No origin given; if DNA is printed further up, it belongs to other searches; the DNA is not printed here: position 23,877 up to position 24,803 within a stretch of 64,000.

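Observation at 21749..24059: AT-rich ~2.2 kb Fe–S-themed gene cassette bounded by ~90-bp direct repeats, inserted upstream of the type III-A CRISPR operon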

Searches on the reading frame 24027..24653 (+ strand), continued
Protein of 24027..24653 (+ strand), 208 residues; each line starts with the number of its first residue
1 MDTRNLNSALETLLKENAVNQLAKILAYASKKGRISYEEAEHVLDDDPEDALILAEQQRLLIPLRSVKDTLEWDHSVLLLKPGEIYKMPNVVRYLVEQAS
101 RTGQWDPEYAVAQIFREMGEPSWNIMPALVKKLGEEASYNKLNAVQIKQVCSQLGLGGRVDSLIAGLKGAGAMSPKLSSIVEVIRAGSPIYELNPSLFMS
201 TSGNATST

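Call 67: search_protein_families(library=pfam, proteins=[L048:10731-11168:+, L048:11172-11474:+, L048:11557-11937:+, L048:11959-12246:+, L048:12249-12566:+, L048:12593-12928:+, L048:13669-14661:+, L048:15328-15795:+, L048:16307-17125:+, L048:17375-17935:+], max_evalue=0.01)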
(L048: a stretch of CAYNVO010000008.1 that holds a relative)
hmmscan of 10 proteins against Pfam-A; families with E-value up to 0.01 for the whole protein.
L048:10731-11168:+ (145 aa): 2 families
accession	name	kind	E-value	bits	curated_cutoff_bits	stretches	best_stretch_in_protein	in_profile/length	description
PF01475.25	FUR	-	2.5e-30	105.6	23.1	1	15-129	5-120/121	Ferric uptake regulator family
PF04157.22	EAP30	-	0.0037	17.4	26.8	1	28-105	105-182/219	EAP30/Vps36 family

L048:11172-11474:+ (100 aa): 0 families

L048:11557-11937:+ (126 aa): 4 families
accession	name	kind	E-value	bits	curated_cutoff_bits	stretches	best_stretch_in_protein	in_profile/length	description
PF00085.26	Thioredoxin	-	1.3e-17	64.1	23.5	1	5-105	2-102/103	Thioredoxin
PF07689.18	KaiB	-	5.4e-05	23.3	27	1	47-103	23-78/82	KaiB domain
PF13098.12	Thioredoxin_2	-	0.0047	17.7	27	0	23-104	7-104/104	Thioredoxin-like domain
PF07449.17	HyaE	-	0.0096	16.4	22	0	45-96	52-104/108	Hydrogenase-1 expression protein HyaE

L048:11959-12246:+ (95 aa): 0 families

L048:12249-12566:+ (105 aa): 11 families
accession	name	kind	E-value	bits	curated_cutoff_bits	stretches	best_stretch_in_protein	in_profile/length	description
PF00085.26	Thioredoxin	-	3.4e-33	114.2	23.5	1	2-101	2-101/103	Thioredoxin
PF13098.12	Thioredoxin_2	-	8.1e-08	33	27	1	16-99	3-102/104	Thioredoxin-like domain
PF14595.12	Thioredoxin_9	-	5.2e-07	30.1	25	1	17-94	40-119/129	Thioredoxin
PF08534.16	Redoxin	-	6.9e-07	29.6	26.6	1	15-69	26-82/148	Redoxin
PF13905.12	Thioredoxin_8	-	1e-06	29.4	27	1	20-67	3-52/94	Thioredoxin-like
PF00578.27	AhpC-TSA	-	1.4e-05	25.4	26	1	18-95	25-104/124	AhpC/TSA family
PF13899.12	Thioredoxin_7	-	3.2e-05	24.4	27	1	14-80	13-82/83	Thioredoxin-like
PF04756.19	OST3_OST6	-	6.6e-05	22.9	27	1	3-81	14-104/294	OST3 / OST6 family, transporter family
PF13848.12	Thioredoxin_6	-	0.0015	18.9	27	1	1-80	78-159/184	Thioredoxin-like domain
PF13743.12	Thioredoxin_5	-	0.0016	18.7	27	0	25-54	3-32/186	Thioredoxin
PF13192.12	Thioredoxin_3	-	0.0044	17.5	24.8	1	28-93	8-66/76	Thioredoxin domain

L048:12593-12928:+ (111 aa): 1 family
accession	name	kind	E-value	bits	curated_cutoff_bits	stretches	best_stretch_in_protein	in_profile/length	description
PF00226.36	DnaJ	-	1.5e-12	47.9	27.8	1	26-83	6-62/63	DnaJ domain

L048:13669-14661:+ (330 aa): 13 families
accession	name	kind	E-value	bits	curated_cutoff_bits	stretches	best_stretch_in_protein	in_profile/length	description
PF07992.20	Pyr_redox_2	-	3e-45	155.3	26.1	1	5-291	2-291/291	Pyridine nucleotide-disulphide oxidoreductase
PF13738.12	Pyr_redox_3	-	3.1e-22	79.6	30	2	87-275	107-305/305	Pyridine nucleotide-disulphide oxidoreductase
PF00070.33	Pyr_redox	-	4.9e-12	46.6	22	1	147-214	1-74/82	Pyridine nucleotide-disulphide oxidoreductase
PF01266.30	DAO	-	6.7e-11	42.7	27.9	2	5-42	1-38/353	FAD dependent oxidoreductase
PF01494.25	FAD_binding_3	-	1.1e-10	41.7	22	2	144-256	79-174/349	FAD binding domain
PF01134.28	GIDA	-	4.7e-07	29.6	22.1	0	5-32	1-28/391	Glucose inhibited division protein A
PF03486.20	HI0933_like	-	7.1e-07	29.4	50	1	5-36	2-33/244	HI0933-like protein Rossmann domain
PF13434.12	Lys_Orn_oxgnase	-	9.3e-07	28.7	21.3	0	94-182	137-227/339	L-lysine 6-monooxygenase/L-ornithine 5-monooxygenase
PF00890.30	FAD_binding_2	-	3.9e-06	26.8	20.4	1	5-233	1-197/414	FAD binding domain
PF01946.23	Thi4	-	0.00022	21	26.2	1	3-41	17-56/235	Thi4 family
PF00743.25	FMO-like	-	0.00037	19.5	22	1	118-178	156-216/532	Flavin-binding monooxygenase-like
PF12831.13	FAD_oxidored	-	0.00057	19.7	27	1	5-42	1-39/416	FAD dependent oxidoreductase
PF13241.12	NAD_binding_7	-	0.0086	17.1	22.1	0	142-183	4-41/104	Putative NAD(P)-binding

L048:15328-15795:+ (155 aa): 3 families
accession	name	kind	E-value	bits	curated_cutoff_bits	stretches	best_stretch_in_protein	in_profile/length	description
PF04140.19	ICMT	-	1.2e-09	38.9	24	1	70-129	32-94/95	Isoprenylcysteine carboxyl methyltransferase (ICMT) family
PF04191.18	PEMT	-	2e-09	38.3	25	1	68-134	37-104/105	Phospholipid methyltransferase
PF06966.17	DUF1295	-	0.0026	17.7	20.4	1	17-139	99-231/235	Protein of unknown function (DUF1295)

L048:16307-17125:+ (272 aa): 1 family
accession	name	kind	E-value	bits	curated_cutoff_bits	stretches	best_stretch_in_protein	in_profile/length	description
PF03372.29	Exo_endo_phos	-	7.2e-06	26.3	24.5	1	8-230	1-209/225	Endonuclease/Exonuclease/phosphatase family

L048:17375-17935:+ (186 aa): 1 family
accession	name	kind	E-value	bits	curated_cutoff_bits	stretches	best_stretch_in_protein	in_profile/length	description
PF09851.14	SHOCT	-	1.6e-09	37.6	27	1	157-183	2-28/28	Short C-terminal domain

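Call 76: find_related_loci(query=A3, collection=viral_contigs, flank=6000)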
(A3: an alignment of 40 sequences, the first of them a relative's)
Query A3 (208 aa) in viral_contigs; peptide patterns used: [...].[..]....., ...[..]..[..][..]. (x = any residue, [..] = any of these).
31 stretches matched a pattern, but none encodes a relative of the query by tblastn (E <= 1e-3).
